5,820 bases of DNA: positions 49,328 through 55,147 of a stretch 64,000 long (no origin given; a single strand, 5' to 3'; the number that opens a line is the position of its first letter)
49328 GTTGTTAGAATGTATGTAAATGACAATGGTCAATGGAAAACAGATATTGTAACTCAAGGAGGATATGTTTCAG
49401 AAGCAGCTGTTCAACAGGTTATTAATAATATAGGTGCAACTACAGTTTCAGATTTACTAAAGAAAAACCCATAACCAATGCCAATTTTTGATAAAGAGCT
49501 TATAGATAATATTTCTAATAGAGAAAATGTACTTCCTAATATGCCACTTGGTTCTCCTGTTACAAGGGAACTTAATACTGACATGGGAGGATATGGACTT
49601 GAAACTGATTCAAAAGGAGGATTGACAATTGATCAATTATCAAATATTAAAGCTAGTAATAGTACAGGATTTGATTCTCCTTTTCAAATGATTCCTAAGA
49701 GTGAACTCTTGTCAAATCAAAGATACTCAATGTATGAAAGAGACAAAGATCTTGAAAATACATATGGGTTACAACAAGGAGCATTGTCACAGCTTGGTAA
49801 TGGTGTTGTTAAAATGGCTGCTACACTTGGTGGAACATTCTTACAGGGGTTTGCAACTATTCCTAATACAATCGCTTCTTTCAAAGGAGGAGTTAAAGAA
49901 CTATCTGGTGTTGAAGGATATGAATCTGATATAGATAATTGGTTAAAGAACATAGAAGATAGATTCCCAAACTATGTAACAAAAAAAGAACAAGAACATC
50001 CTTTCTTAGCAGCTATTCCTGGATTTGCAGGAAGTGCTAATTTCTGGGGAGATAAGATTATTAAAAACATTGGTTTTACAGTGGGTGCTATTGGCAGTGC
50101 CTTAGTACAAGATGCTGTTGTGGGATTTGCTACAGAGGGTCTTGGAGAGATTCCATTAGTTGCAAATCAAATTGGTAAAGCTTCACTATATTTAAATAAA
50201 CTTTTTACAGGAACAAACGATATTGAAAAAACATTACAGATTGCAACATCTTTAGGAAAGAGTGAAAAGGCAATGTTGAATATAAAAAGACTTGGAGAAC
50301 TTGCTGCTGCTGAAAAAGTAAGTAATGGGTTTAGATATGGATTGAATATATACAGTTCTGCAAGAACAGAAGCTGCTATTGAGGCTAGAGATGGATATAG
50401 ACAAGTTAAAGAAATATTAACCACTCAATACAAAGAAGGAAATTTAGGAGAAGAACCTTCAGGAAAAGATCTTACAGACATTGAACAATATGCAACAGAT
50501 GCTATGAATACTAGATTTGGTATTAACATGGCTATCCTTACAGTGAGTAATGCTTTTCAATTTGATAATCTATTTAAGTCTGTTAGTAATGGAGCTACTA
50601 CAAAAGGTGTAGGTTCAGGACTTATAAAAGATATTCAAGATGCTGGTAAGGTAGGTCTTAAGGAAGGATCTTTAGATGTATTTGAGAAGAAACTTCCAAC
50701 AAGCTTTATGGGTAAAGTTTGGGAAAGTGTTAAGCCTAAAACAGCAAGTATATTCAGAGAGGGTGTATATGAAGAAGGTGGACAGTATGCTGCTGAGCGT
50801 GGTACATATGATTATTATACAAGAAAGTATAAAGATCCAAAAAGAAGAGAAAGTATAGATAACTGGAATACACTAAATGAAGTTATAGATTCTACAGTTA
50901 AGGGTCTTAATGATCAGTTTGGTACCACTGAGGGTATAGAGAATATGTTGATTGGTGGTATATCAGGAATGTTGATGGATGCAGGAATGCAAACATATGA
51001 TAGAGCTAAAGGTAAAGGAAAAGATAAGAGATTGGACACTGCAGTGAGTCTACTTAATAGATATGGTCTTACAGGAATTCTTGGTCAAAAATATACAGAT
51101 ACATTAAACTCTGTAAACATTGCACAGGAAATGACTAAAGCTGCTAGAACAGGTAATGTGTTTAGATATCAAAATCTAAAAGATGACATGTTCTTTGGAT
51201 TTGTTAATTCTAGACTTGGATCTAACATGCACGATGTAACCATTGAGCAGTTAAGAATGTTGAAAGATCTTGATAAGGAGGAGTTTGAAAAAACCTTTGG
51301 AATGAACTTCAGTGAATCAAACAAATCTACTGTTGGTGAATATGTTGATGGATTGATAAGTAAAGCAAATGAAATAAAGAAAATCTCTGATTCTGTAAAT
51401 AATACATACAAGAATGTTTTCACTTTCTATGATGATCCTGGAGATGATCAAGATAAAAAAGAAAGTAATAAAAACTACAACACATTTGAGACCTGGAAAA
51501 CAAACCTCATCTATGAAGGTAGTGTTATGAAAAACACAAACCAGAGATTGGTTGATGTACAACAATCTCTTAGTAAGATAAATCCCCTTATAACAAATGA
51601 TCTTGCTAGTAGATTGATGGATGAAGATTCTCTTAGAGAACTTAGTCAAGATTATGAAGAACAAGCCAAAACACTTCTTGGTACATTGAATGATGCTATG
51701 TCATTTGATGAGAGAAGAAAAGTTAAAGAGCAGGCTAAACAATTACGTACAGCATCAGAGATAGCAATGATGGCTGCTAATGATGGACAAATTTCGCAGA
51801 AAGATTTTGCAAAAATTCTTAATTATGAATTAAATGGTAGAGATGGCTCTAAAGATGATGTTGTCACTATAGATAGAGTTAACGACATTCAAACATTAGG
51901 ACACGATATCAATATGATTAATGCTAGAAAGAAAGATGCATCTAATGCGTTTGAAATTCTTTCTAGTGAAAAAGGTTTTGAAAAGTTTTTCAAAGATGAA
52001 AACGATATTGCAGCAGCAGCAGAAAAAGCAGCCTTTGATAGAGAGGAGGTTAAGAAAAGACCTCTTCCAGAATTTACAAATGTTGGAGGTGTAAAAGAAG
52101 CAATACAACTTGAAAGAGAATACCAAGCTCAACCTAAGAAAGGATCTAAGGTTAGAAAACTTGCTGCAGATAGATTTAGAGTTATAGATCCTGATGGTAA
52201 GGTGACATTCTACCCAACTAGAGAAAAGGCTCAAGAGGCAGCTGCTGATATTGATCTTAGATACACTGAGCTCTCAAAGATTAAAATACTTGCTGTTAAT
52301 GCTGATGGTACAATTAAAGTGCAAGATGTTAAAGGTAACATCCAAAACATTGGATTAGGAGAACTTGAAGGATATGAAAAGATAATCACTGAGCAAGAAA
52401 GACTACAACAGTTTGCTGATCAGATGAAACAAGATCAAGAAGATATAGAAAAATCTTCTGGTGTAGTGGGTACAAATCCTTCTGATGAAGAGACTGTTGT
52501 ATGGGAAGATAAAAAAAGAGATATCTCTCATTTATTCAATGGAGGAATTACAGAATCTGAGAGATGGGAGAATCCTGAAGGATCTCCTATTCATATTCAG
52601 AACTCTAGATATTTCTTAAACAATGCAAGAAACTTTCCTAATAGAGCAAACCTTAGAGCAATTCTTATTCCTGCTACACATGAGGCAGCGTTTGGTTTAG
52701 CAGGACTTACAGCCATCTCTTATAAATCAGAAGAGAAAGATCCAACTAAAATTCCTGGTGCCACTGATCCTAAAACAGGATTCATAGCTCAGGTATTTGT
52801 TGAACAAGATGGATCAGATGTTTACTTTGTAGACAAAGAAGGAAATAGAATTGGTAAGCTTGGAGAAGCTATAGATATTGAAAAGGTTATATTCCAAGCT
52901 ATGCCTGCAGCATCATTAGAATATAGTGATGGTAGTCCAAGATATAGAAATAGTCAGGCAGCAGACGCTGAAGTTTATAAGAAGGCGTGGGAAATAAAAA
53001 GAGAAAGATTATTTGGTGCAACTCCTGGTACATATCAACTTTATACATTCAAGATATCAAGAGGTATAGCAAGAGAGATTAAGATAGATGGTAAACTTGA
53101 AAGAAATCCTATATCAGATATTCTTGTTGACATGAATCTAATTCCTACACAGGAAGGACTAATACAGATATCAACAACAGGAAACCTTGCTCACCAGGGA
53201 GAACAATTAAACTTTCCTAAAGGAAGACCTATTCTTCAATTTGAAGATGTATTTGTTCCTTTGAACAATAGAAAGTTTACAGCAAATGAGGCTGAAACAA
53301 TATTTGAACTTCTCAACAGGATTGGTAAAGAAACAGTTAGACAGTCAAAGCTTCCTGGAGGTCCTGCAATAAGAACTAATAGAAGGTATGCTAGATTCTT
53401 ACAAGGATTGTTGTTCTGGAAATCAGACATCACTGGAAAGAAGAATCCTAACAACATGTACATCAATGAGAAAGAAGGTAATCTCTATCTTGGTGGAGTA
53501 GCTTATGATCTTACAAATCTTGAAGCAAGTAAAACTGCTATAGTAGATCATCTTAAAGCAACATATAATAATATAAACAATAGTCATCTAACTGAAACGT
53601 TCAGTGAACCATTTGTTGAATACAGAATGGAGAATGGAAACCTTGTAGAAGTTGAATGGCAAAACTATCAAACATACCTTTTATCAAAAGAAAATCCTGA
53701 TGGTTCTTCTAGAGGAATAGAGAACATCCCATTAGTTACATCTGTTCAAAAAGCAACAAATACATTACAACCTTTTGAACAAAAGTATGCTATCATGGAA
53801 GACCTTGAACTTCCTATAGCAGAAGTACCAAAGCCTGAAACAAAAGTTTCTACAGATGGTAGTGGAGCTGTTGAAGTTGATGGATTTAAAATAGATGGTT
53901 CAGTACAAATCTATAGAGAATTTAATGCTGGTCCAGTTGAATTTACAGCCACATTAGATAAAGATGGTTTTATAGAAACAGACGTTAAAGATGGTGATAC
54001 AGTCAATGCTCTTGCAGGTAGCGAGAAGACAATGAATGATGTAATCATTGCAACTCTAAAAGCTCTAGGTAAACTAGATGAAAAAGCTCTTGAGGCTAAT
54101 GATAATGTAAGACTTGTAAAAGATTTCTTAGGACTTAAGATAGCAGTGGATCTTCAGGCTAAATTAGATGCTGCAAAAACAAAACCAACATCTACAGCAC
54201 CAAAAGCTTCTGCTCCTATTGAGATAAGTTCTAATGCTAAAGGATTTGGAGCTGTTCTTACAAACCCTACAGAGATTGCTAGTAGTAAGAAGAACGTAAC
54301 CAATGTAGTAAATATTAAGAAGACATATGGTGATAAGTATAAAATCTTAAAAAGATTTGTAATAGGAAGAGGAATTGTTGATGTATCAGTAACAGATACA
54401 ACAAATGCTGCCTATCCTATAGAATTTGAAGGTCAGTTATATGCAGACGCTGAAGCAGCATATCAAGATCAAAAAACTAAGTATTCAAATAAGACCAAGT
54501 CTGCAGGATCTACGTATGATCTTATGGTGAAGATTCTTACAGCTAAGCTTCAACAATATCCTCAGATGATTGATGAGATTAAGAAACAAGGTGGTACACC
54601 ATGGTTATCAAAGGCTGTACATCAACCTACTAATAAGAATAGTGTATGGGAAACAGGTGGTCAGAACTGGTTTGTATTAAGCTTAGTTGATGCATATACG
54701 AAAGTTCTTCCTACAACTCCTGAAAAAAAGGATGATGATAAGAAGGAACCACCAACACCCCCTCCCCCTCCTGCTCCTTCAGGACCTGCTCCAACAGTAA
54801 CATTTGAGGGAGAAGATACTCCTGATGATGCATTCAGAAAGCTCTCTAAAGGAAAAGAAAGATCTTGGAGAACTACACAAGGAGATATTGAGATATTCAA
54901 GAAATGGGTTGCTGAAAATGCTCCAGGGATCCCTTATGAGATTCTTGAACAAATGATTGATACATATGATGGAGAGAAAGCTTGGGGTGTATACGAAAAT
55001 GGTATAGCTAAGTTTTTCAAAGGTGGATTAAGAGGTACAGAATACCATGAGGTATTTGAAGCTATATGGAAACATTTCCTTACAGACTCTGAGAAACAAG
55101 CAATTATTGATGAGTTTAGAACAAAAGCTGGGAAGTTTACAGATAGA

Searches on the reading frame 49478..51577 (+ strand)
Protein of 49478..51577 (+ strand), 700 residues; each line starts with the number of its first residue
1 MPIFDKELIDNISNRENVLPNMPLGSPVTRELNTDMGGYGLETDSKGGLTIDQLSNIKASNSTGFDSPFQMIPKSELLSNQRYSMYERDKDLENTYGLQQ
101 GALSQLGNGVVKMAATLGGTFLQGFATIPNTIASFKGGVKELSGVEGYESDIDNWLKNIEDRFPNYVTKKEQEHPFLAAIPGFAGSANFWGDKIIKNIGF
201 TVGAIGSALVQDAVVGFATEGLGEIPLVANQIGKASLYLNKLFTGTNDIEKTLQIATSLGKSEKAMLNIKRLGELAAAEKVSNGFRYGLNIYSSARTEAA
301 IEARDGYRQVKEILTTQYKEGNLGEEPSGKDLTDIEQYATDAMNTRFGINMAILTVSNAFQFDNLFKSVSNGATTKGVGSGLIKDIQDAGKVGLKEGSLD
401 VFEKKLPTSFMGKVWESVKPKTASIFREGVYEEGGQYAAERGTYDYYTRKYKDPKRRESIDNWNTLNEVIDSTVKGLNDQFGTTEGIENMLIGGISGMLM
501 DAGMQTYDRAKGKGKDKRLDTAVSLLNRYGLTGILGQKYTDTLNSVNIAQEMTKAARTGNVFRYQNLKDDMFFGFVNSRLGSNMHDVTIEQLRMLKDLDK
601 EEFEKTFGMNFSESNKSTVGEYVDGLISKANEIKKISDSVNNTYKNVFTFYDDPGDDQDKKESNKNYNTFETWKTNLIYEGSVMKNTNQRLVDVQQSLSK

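Call 26: search_protein_families(library=pfam, proteins=[window:49478-51577:+], max_evalue=1)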
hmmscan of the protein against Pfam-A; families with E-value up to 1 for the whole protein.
window:49478-51577:+ (700 aa): 1 family
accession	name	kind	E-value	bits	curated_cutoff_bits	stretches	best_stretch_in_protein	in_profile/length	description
PF06969.22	HemN_C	-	0.11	13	24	1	586-614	9-37/67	HemN C-terminal domain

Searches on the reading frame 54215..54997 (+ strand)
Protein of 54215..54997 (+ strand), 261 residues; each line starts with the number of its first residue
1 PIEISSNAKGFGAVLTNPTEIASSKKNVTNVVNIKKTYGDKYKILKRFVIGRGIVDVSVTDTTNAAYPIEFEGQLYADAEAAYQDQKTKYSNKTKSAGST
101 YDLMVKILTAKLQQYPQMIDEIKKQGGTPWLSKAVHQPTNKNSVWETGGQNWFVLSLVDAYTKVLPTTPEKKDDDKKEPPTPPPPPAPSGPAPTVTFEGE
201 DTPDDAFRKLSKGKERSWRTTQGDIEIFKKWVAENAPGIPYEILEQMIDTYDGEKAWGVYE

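Call 33: search_protein_families(library=ncbifam, proteins=[window:54215-54997:+], max_evalue=1)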
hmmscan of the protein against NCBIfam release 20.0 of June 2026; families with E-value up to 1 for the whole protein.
window:54215-54997:+ (261 aa): 2 families
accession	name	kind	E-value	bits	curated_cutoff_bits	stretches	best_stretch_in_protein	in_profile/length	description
NF006097.0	PRK08249.1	equivalog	0.06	11.7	600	1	25-65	102-141/402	cystathionine gamma-synthase family protein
NF040983.1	BimA_second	exception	0.3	9.9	600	1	165-203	107-145/381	trimeric autotransporter actin-nucleating factor BimA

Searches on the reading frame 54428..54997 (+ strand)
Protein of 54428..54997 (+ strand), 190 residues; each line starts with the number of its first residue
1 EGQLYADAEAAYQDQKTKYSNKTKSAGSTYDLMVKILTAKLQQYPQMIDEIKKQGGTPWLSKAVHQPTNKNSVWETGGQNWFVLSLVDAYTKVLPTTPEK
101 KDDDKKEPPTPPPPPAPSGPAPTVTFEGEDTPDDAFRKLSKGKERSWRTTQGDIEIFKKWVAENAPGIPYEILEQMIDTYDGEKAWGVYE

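Call 26: search_protein_families(library=pfam, proteins=[window:54428-54997:+], max_evalue=1)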
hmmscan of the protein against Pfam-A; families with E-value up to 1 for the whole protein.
window:54428-54997:+ (190 aa): 0 families

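Call 46: search_solved_structures(query=window:54428-54940:+, max_evalue=10, show_alignments=2)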
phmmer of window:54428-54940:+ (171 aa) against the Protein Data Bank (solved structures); distinct sequences matched with E-value up to 10: 2.
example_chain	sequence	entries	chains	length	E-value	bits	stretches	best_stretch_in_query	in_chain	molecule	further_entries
9e78_1A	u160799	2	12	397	0.11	15.5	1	115-163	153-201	RIB43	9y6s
9e2g_0H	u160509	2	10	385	0.97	12.4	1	118-165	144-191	Flagellar protofilament ribbon protein, putative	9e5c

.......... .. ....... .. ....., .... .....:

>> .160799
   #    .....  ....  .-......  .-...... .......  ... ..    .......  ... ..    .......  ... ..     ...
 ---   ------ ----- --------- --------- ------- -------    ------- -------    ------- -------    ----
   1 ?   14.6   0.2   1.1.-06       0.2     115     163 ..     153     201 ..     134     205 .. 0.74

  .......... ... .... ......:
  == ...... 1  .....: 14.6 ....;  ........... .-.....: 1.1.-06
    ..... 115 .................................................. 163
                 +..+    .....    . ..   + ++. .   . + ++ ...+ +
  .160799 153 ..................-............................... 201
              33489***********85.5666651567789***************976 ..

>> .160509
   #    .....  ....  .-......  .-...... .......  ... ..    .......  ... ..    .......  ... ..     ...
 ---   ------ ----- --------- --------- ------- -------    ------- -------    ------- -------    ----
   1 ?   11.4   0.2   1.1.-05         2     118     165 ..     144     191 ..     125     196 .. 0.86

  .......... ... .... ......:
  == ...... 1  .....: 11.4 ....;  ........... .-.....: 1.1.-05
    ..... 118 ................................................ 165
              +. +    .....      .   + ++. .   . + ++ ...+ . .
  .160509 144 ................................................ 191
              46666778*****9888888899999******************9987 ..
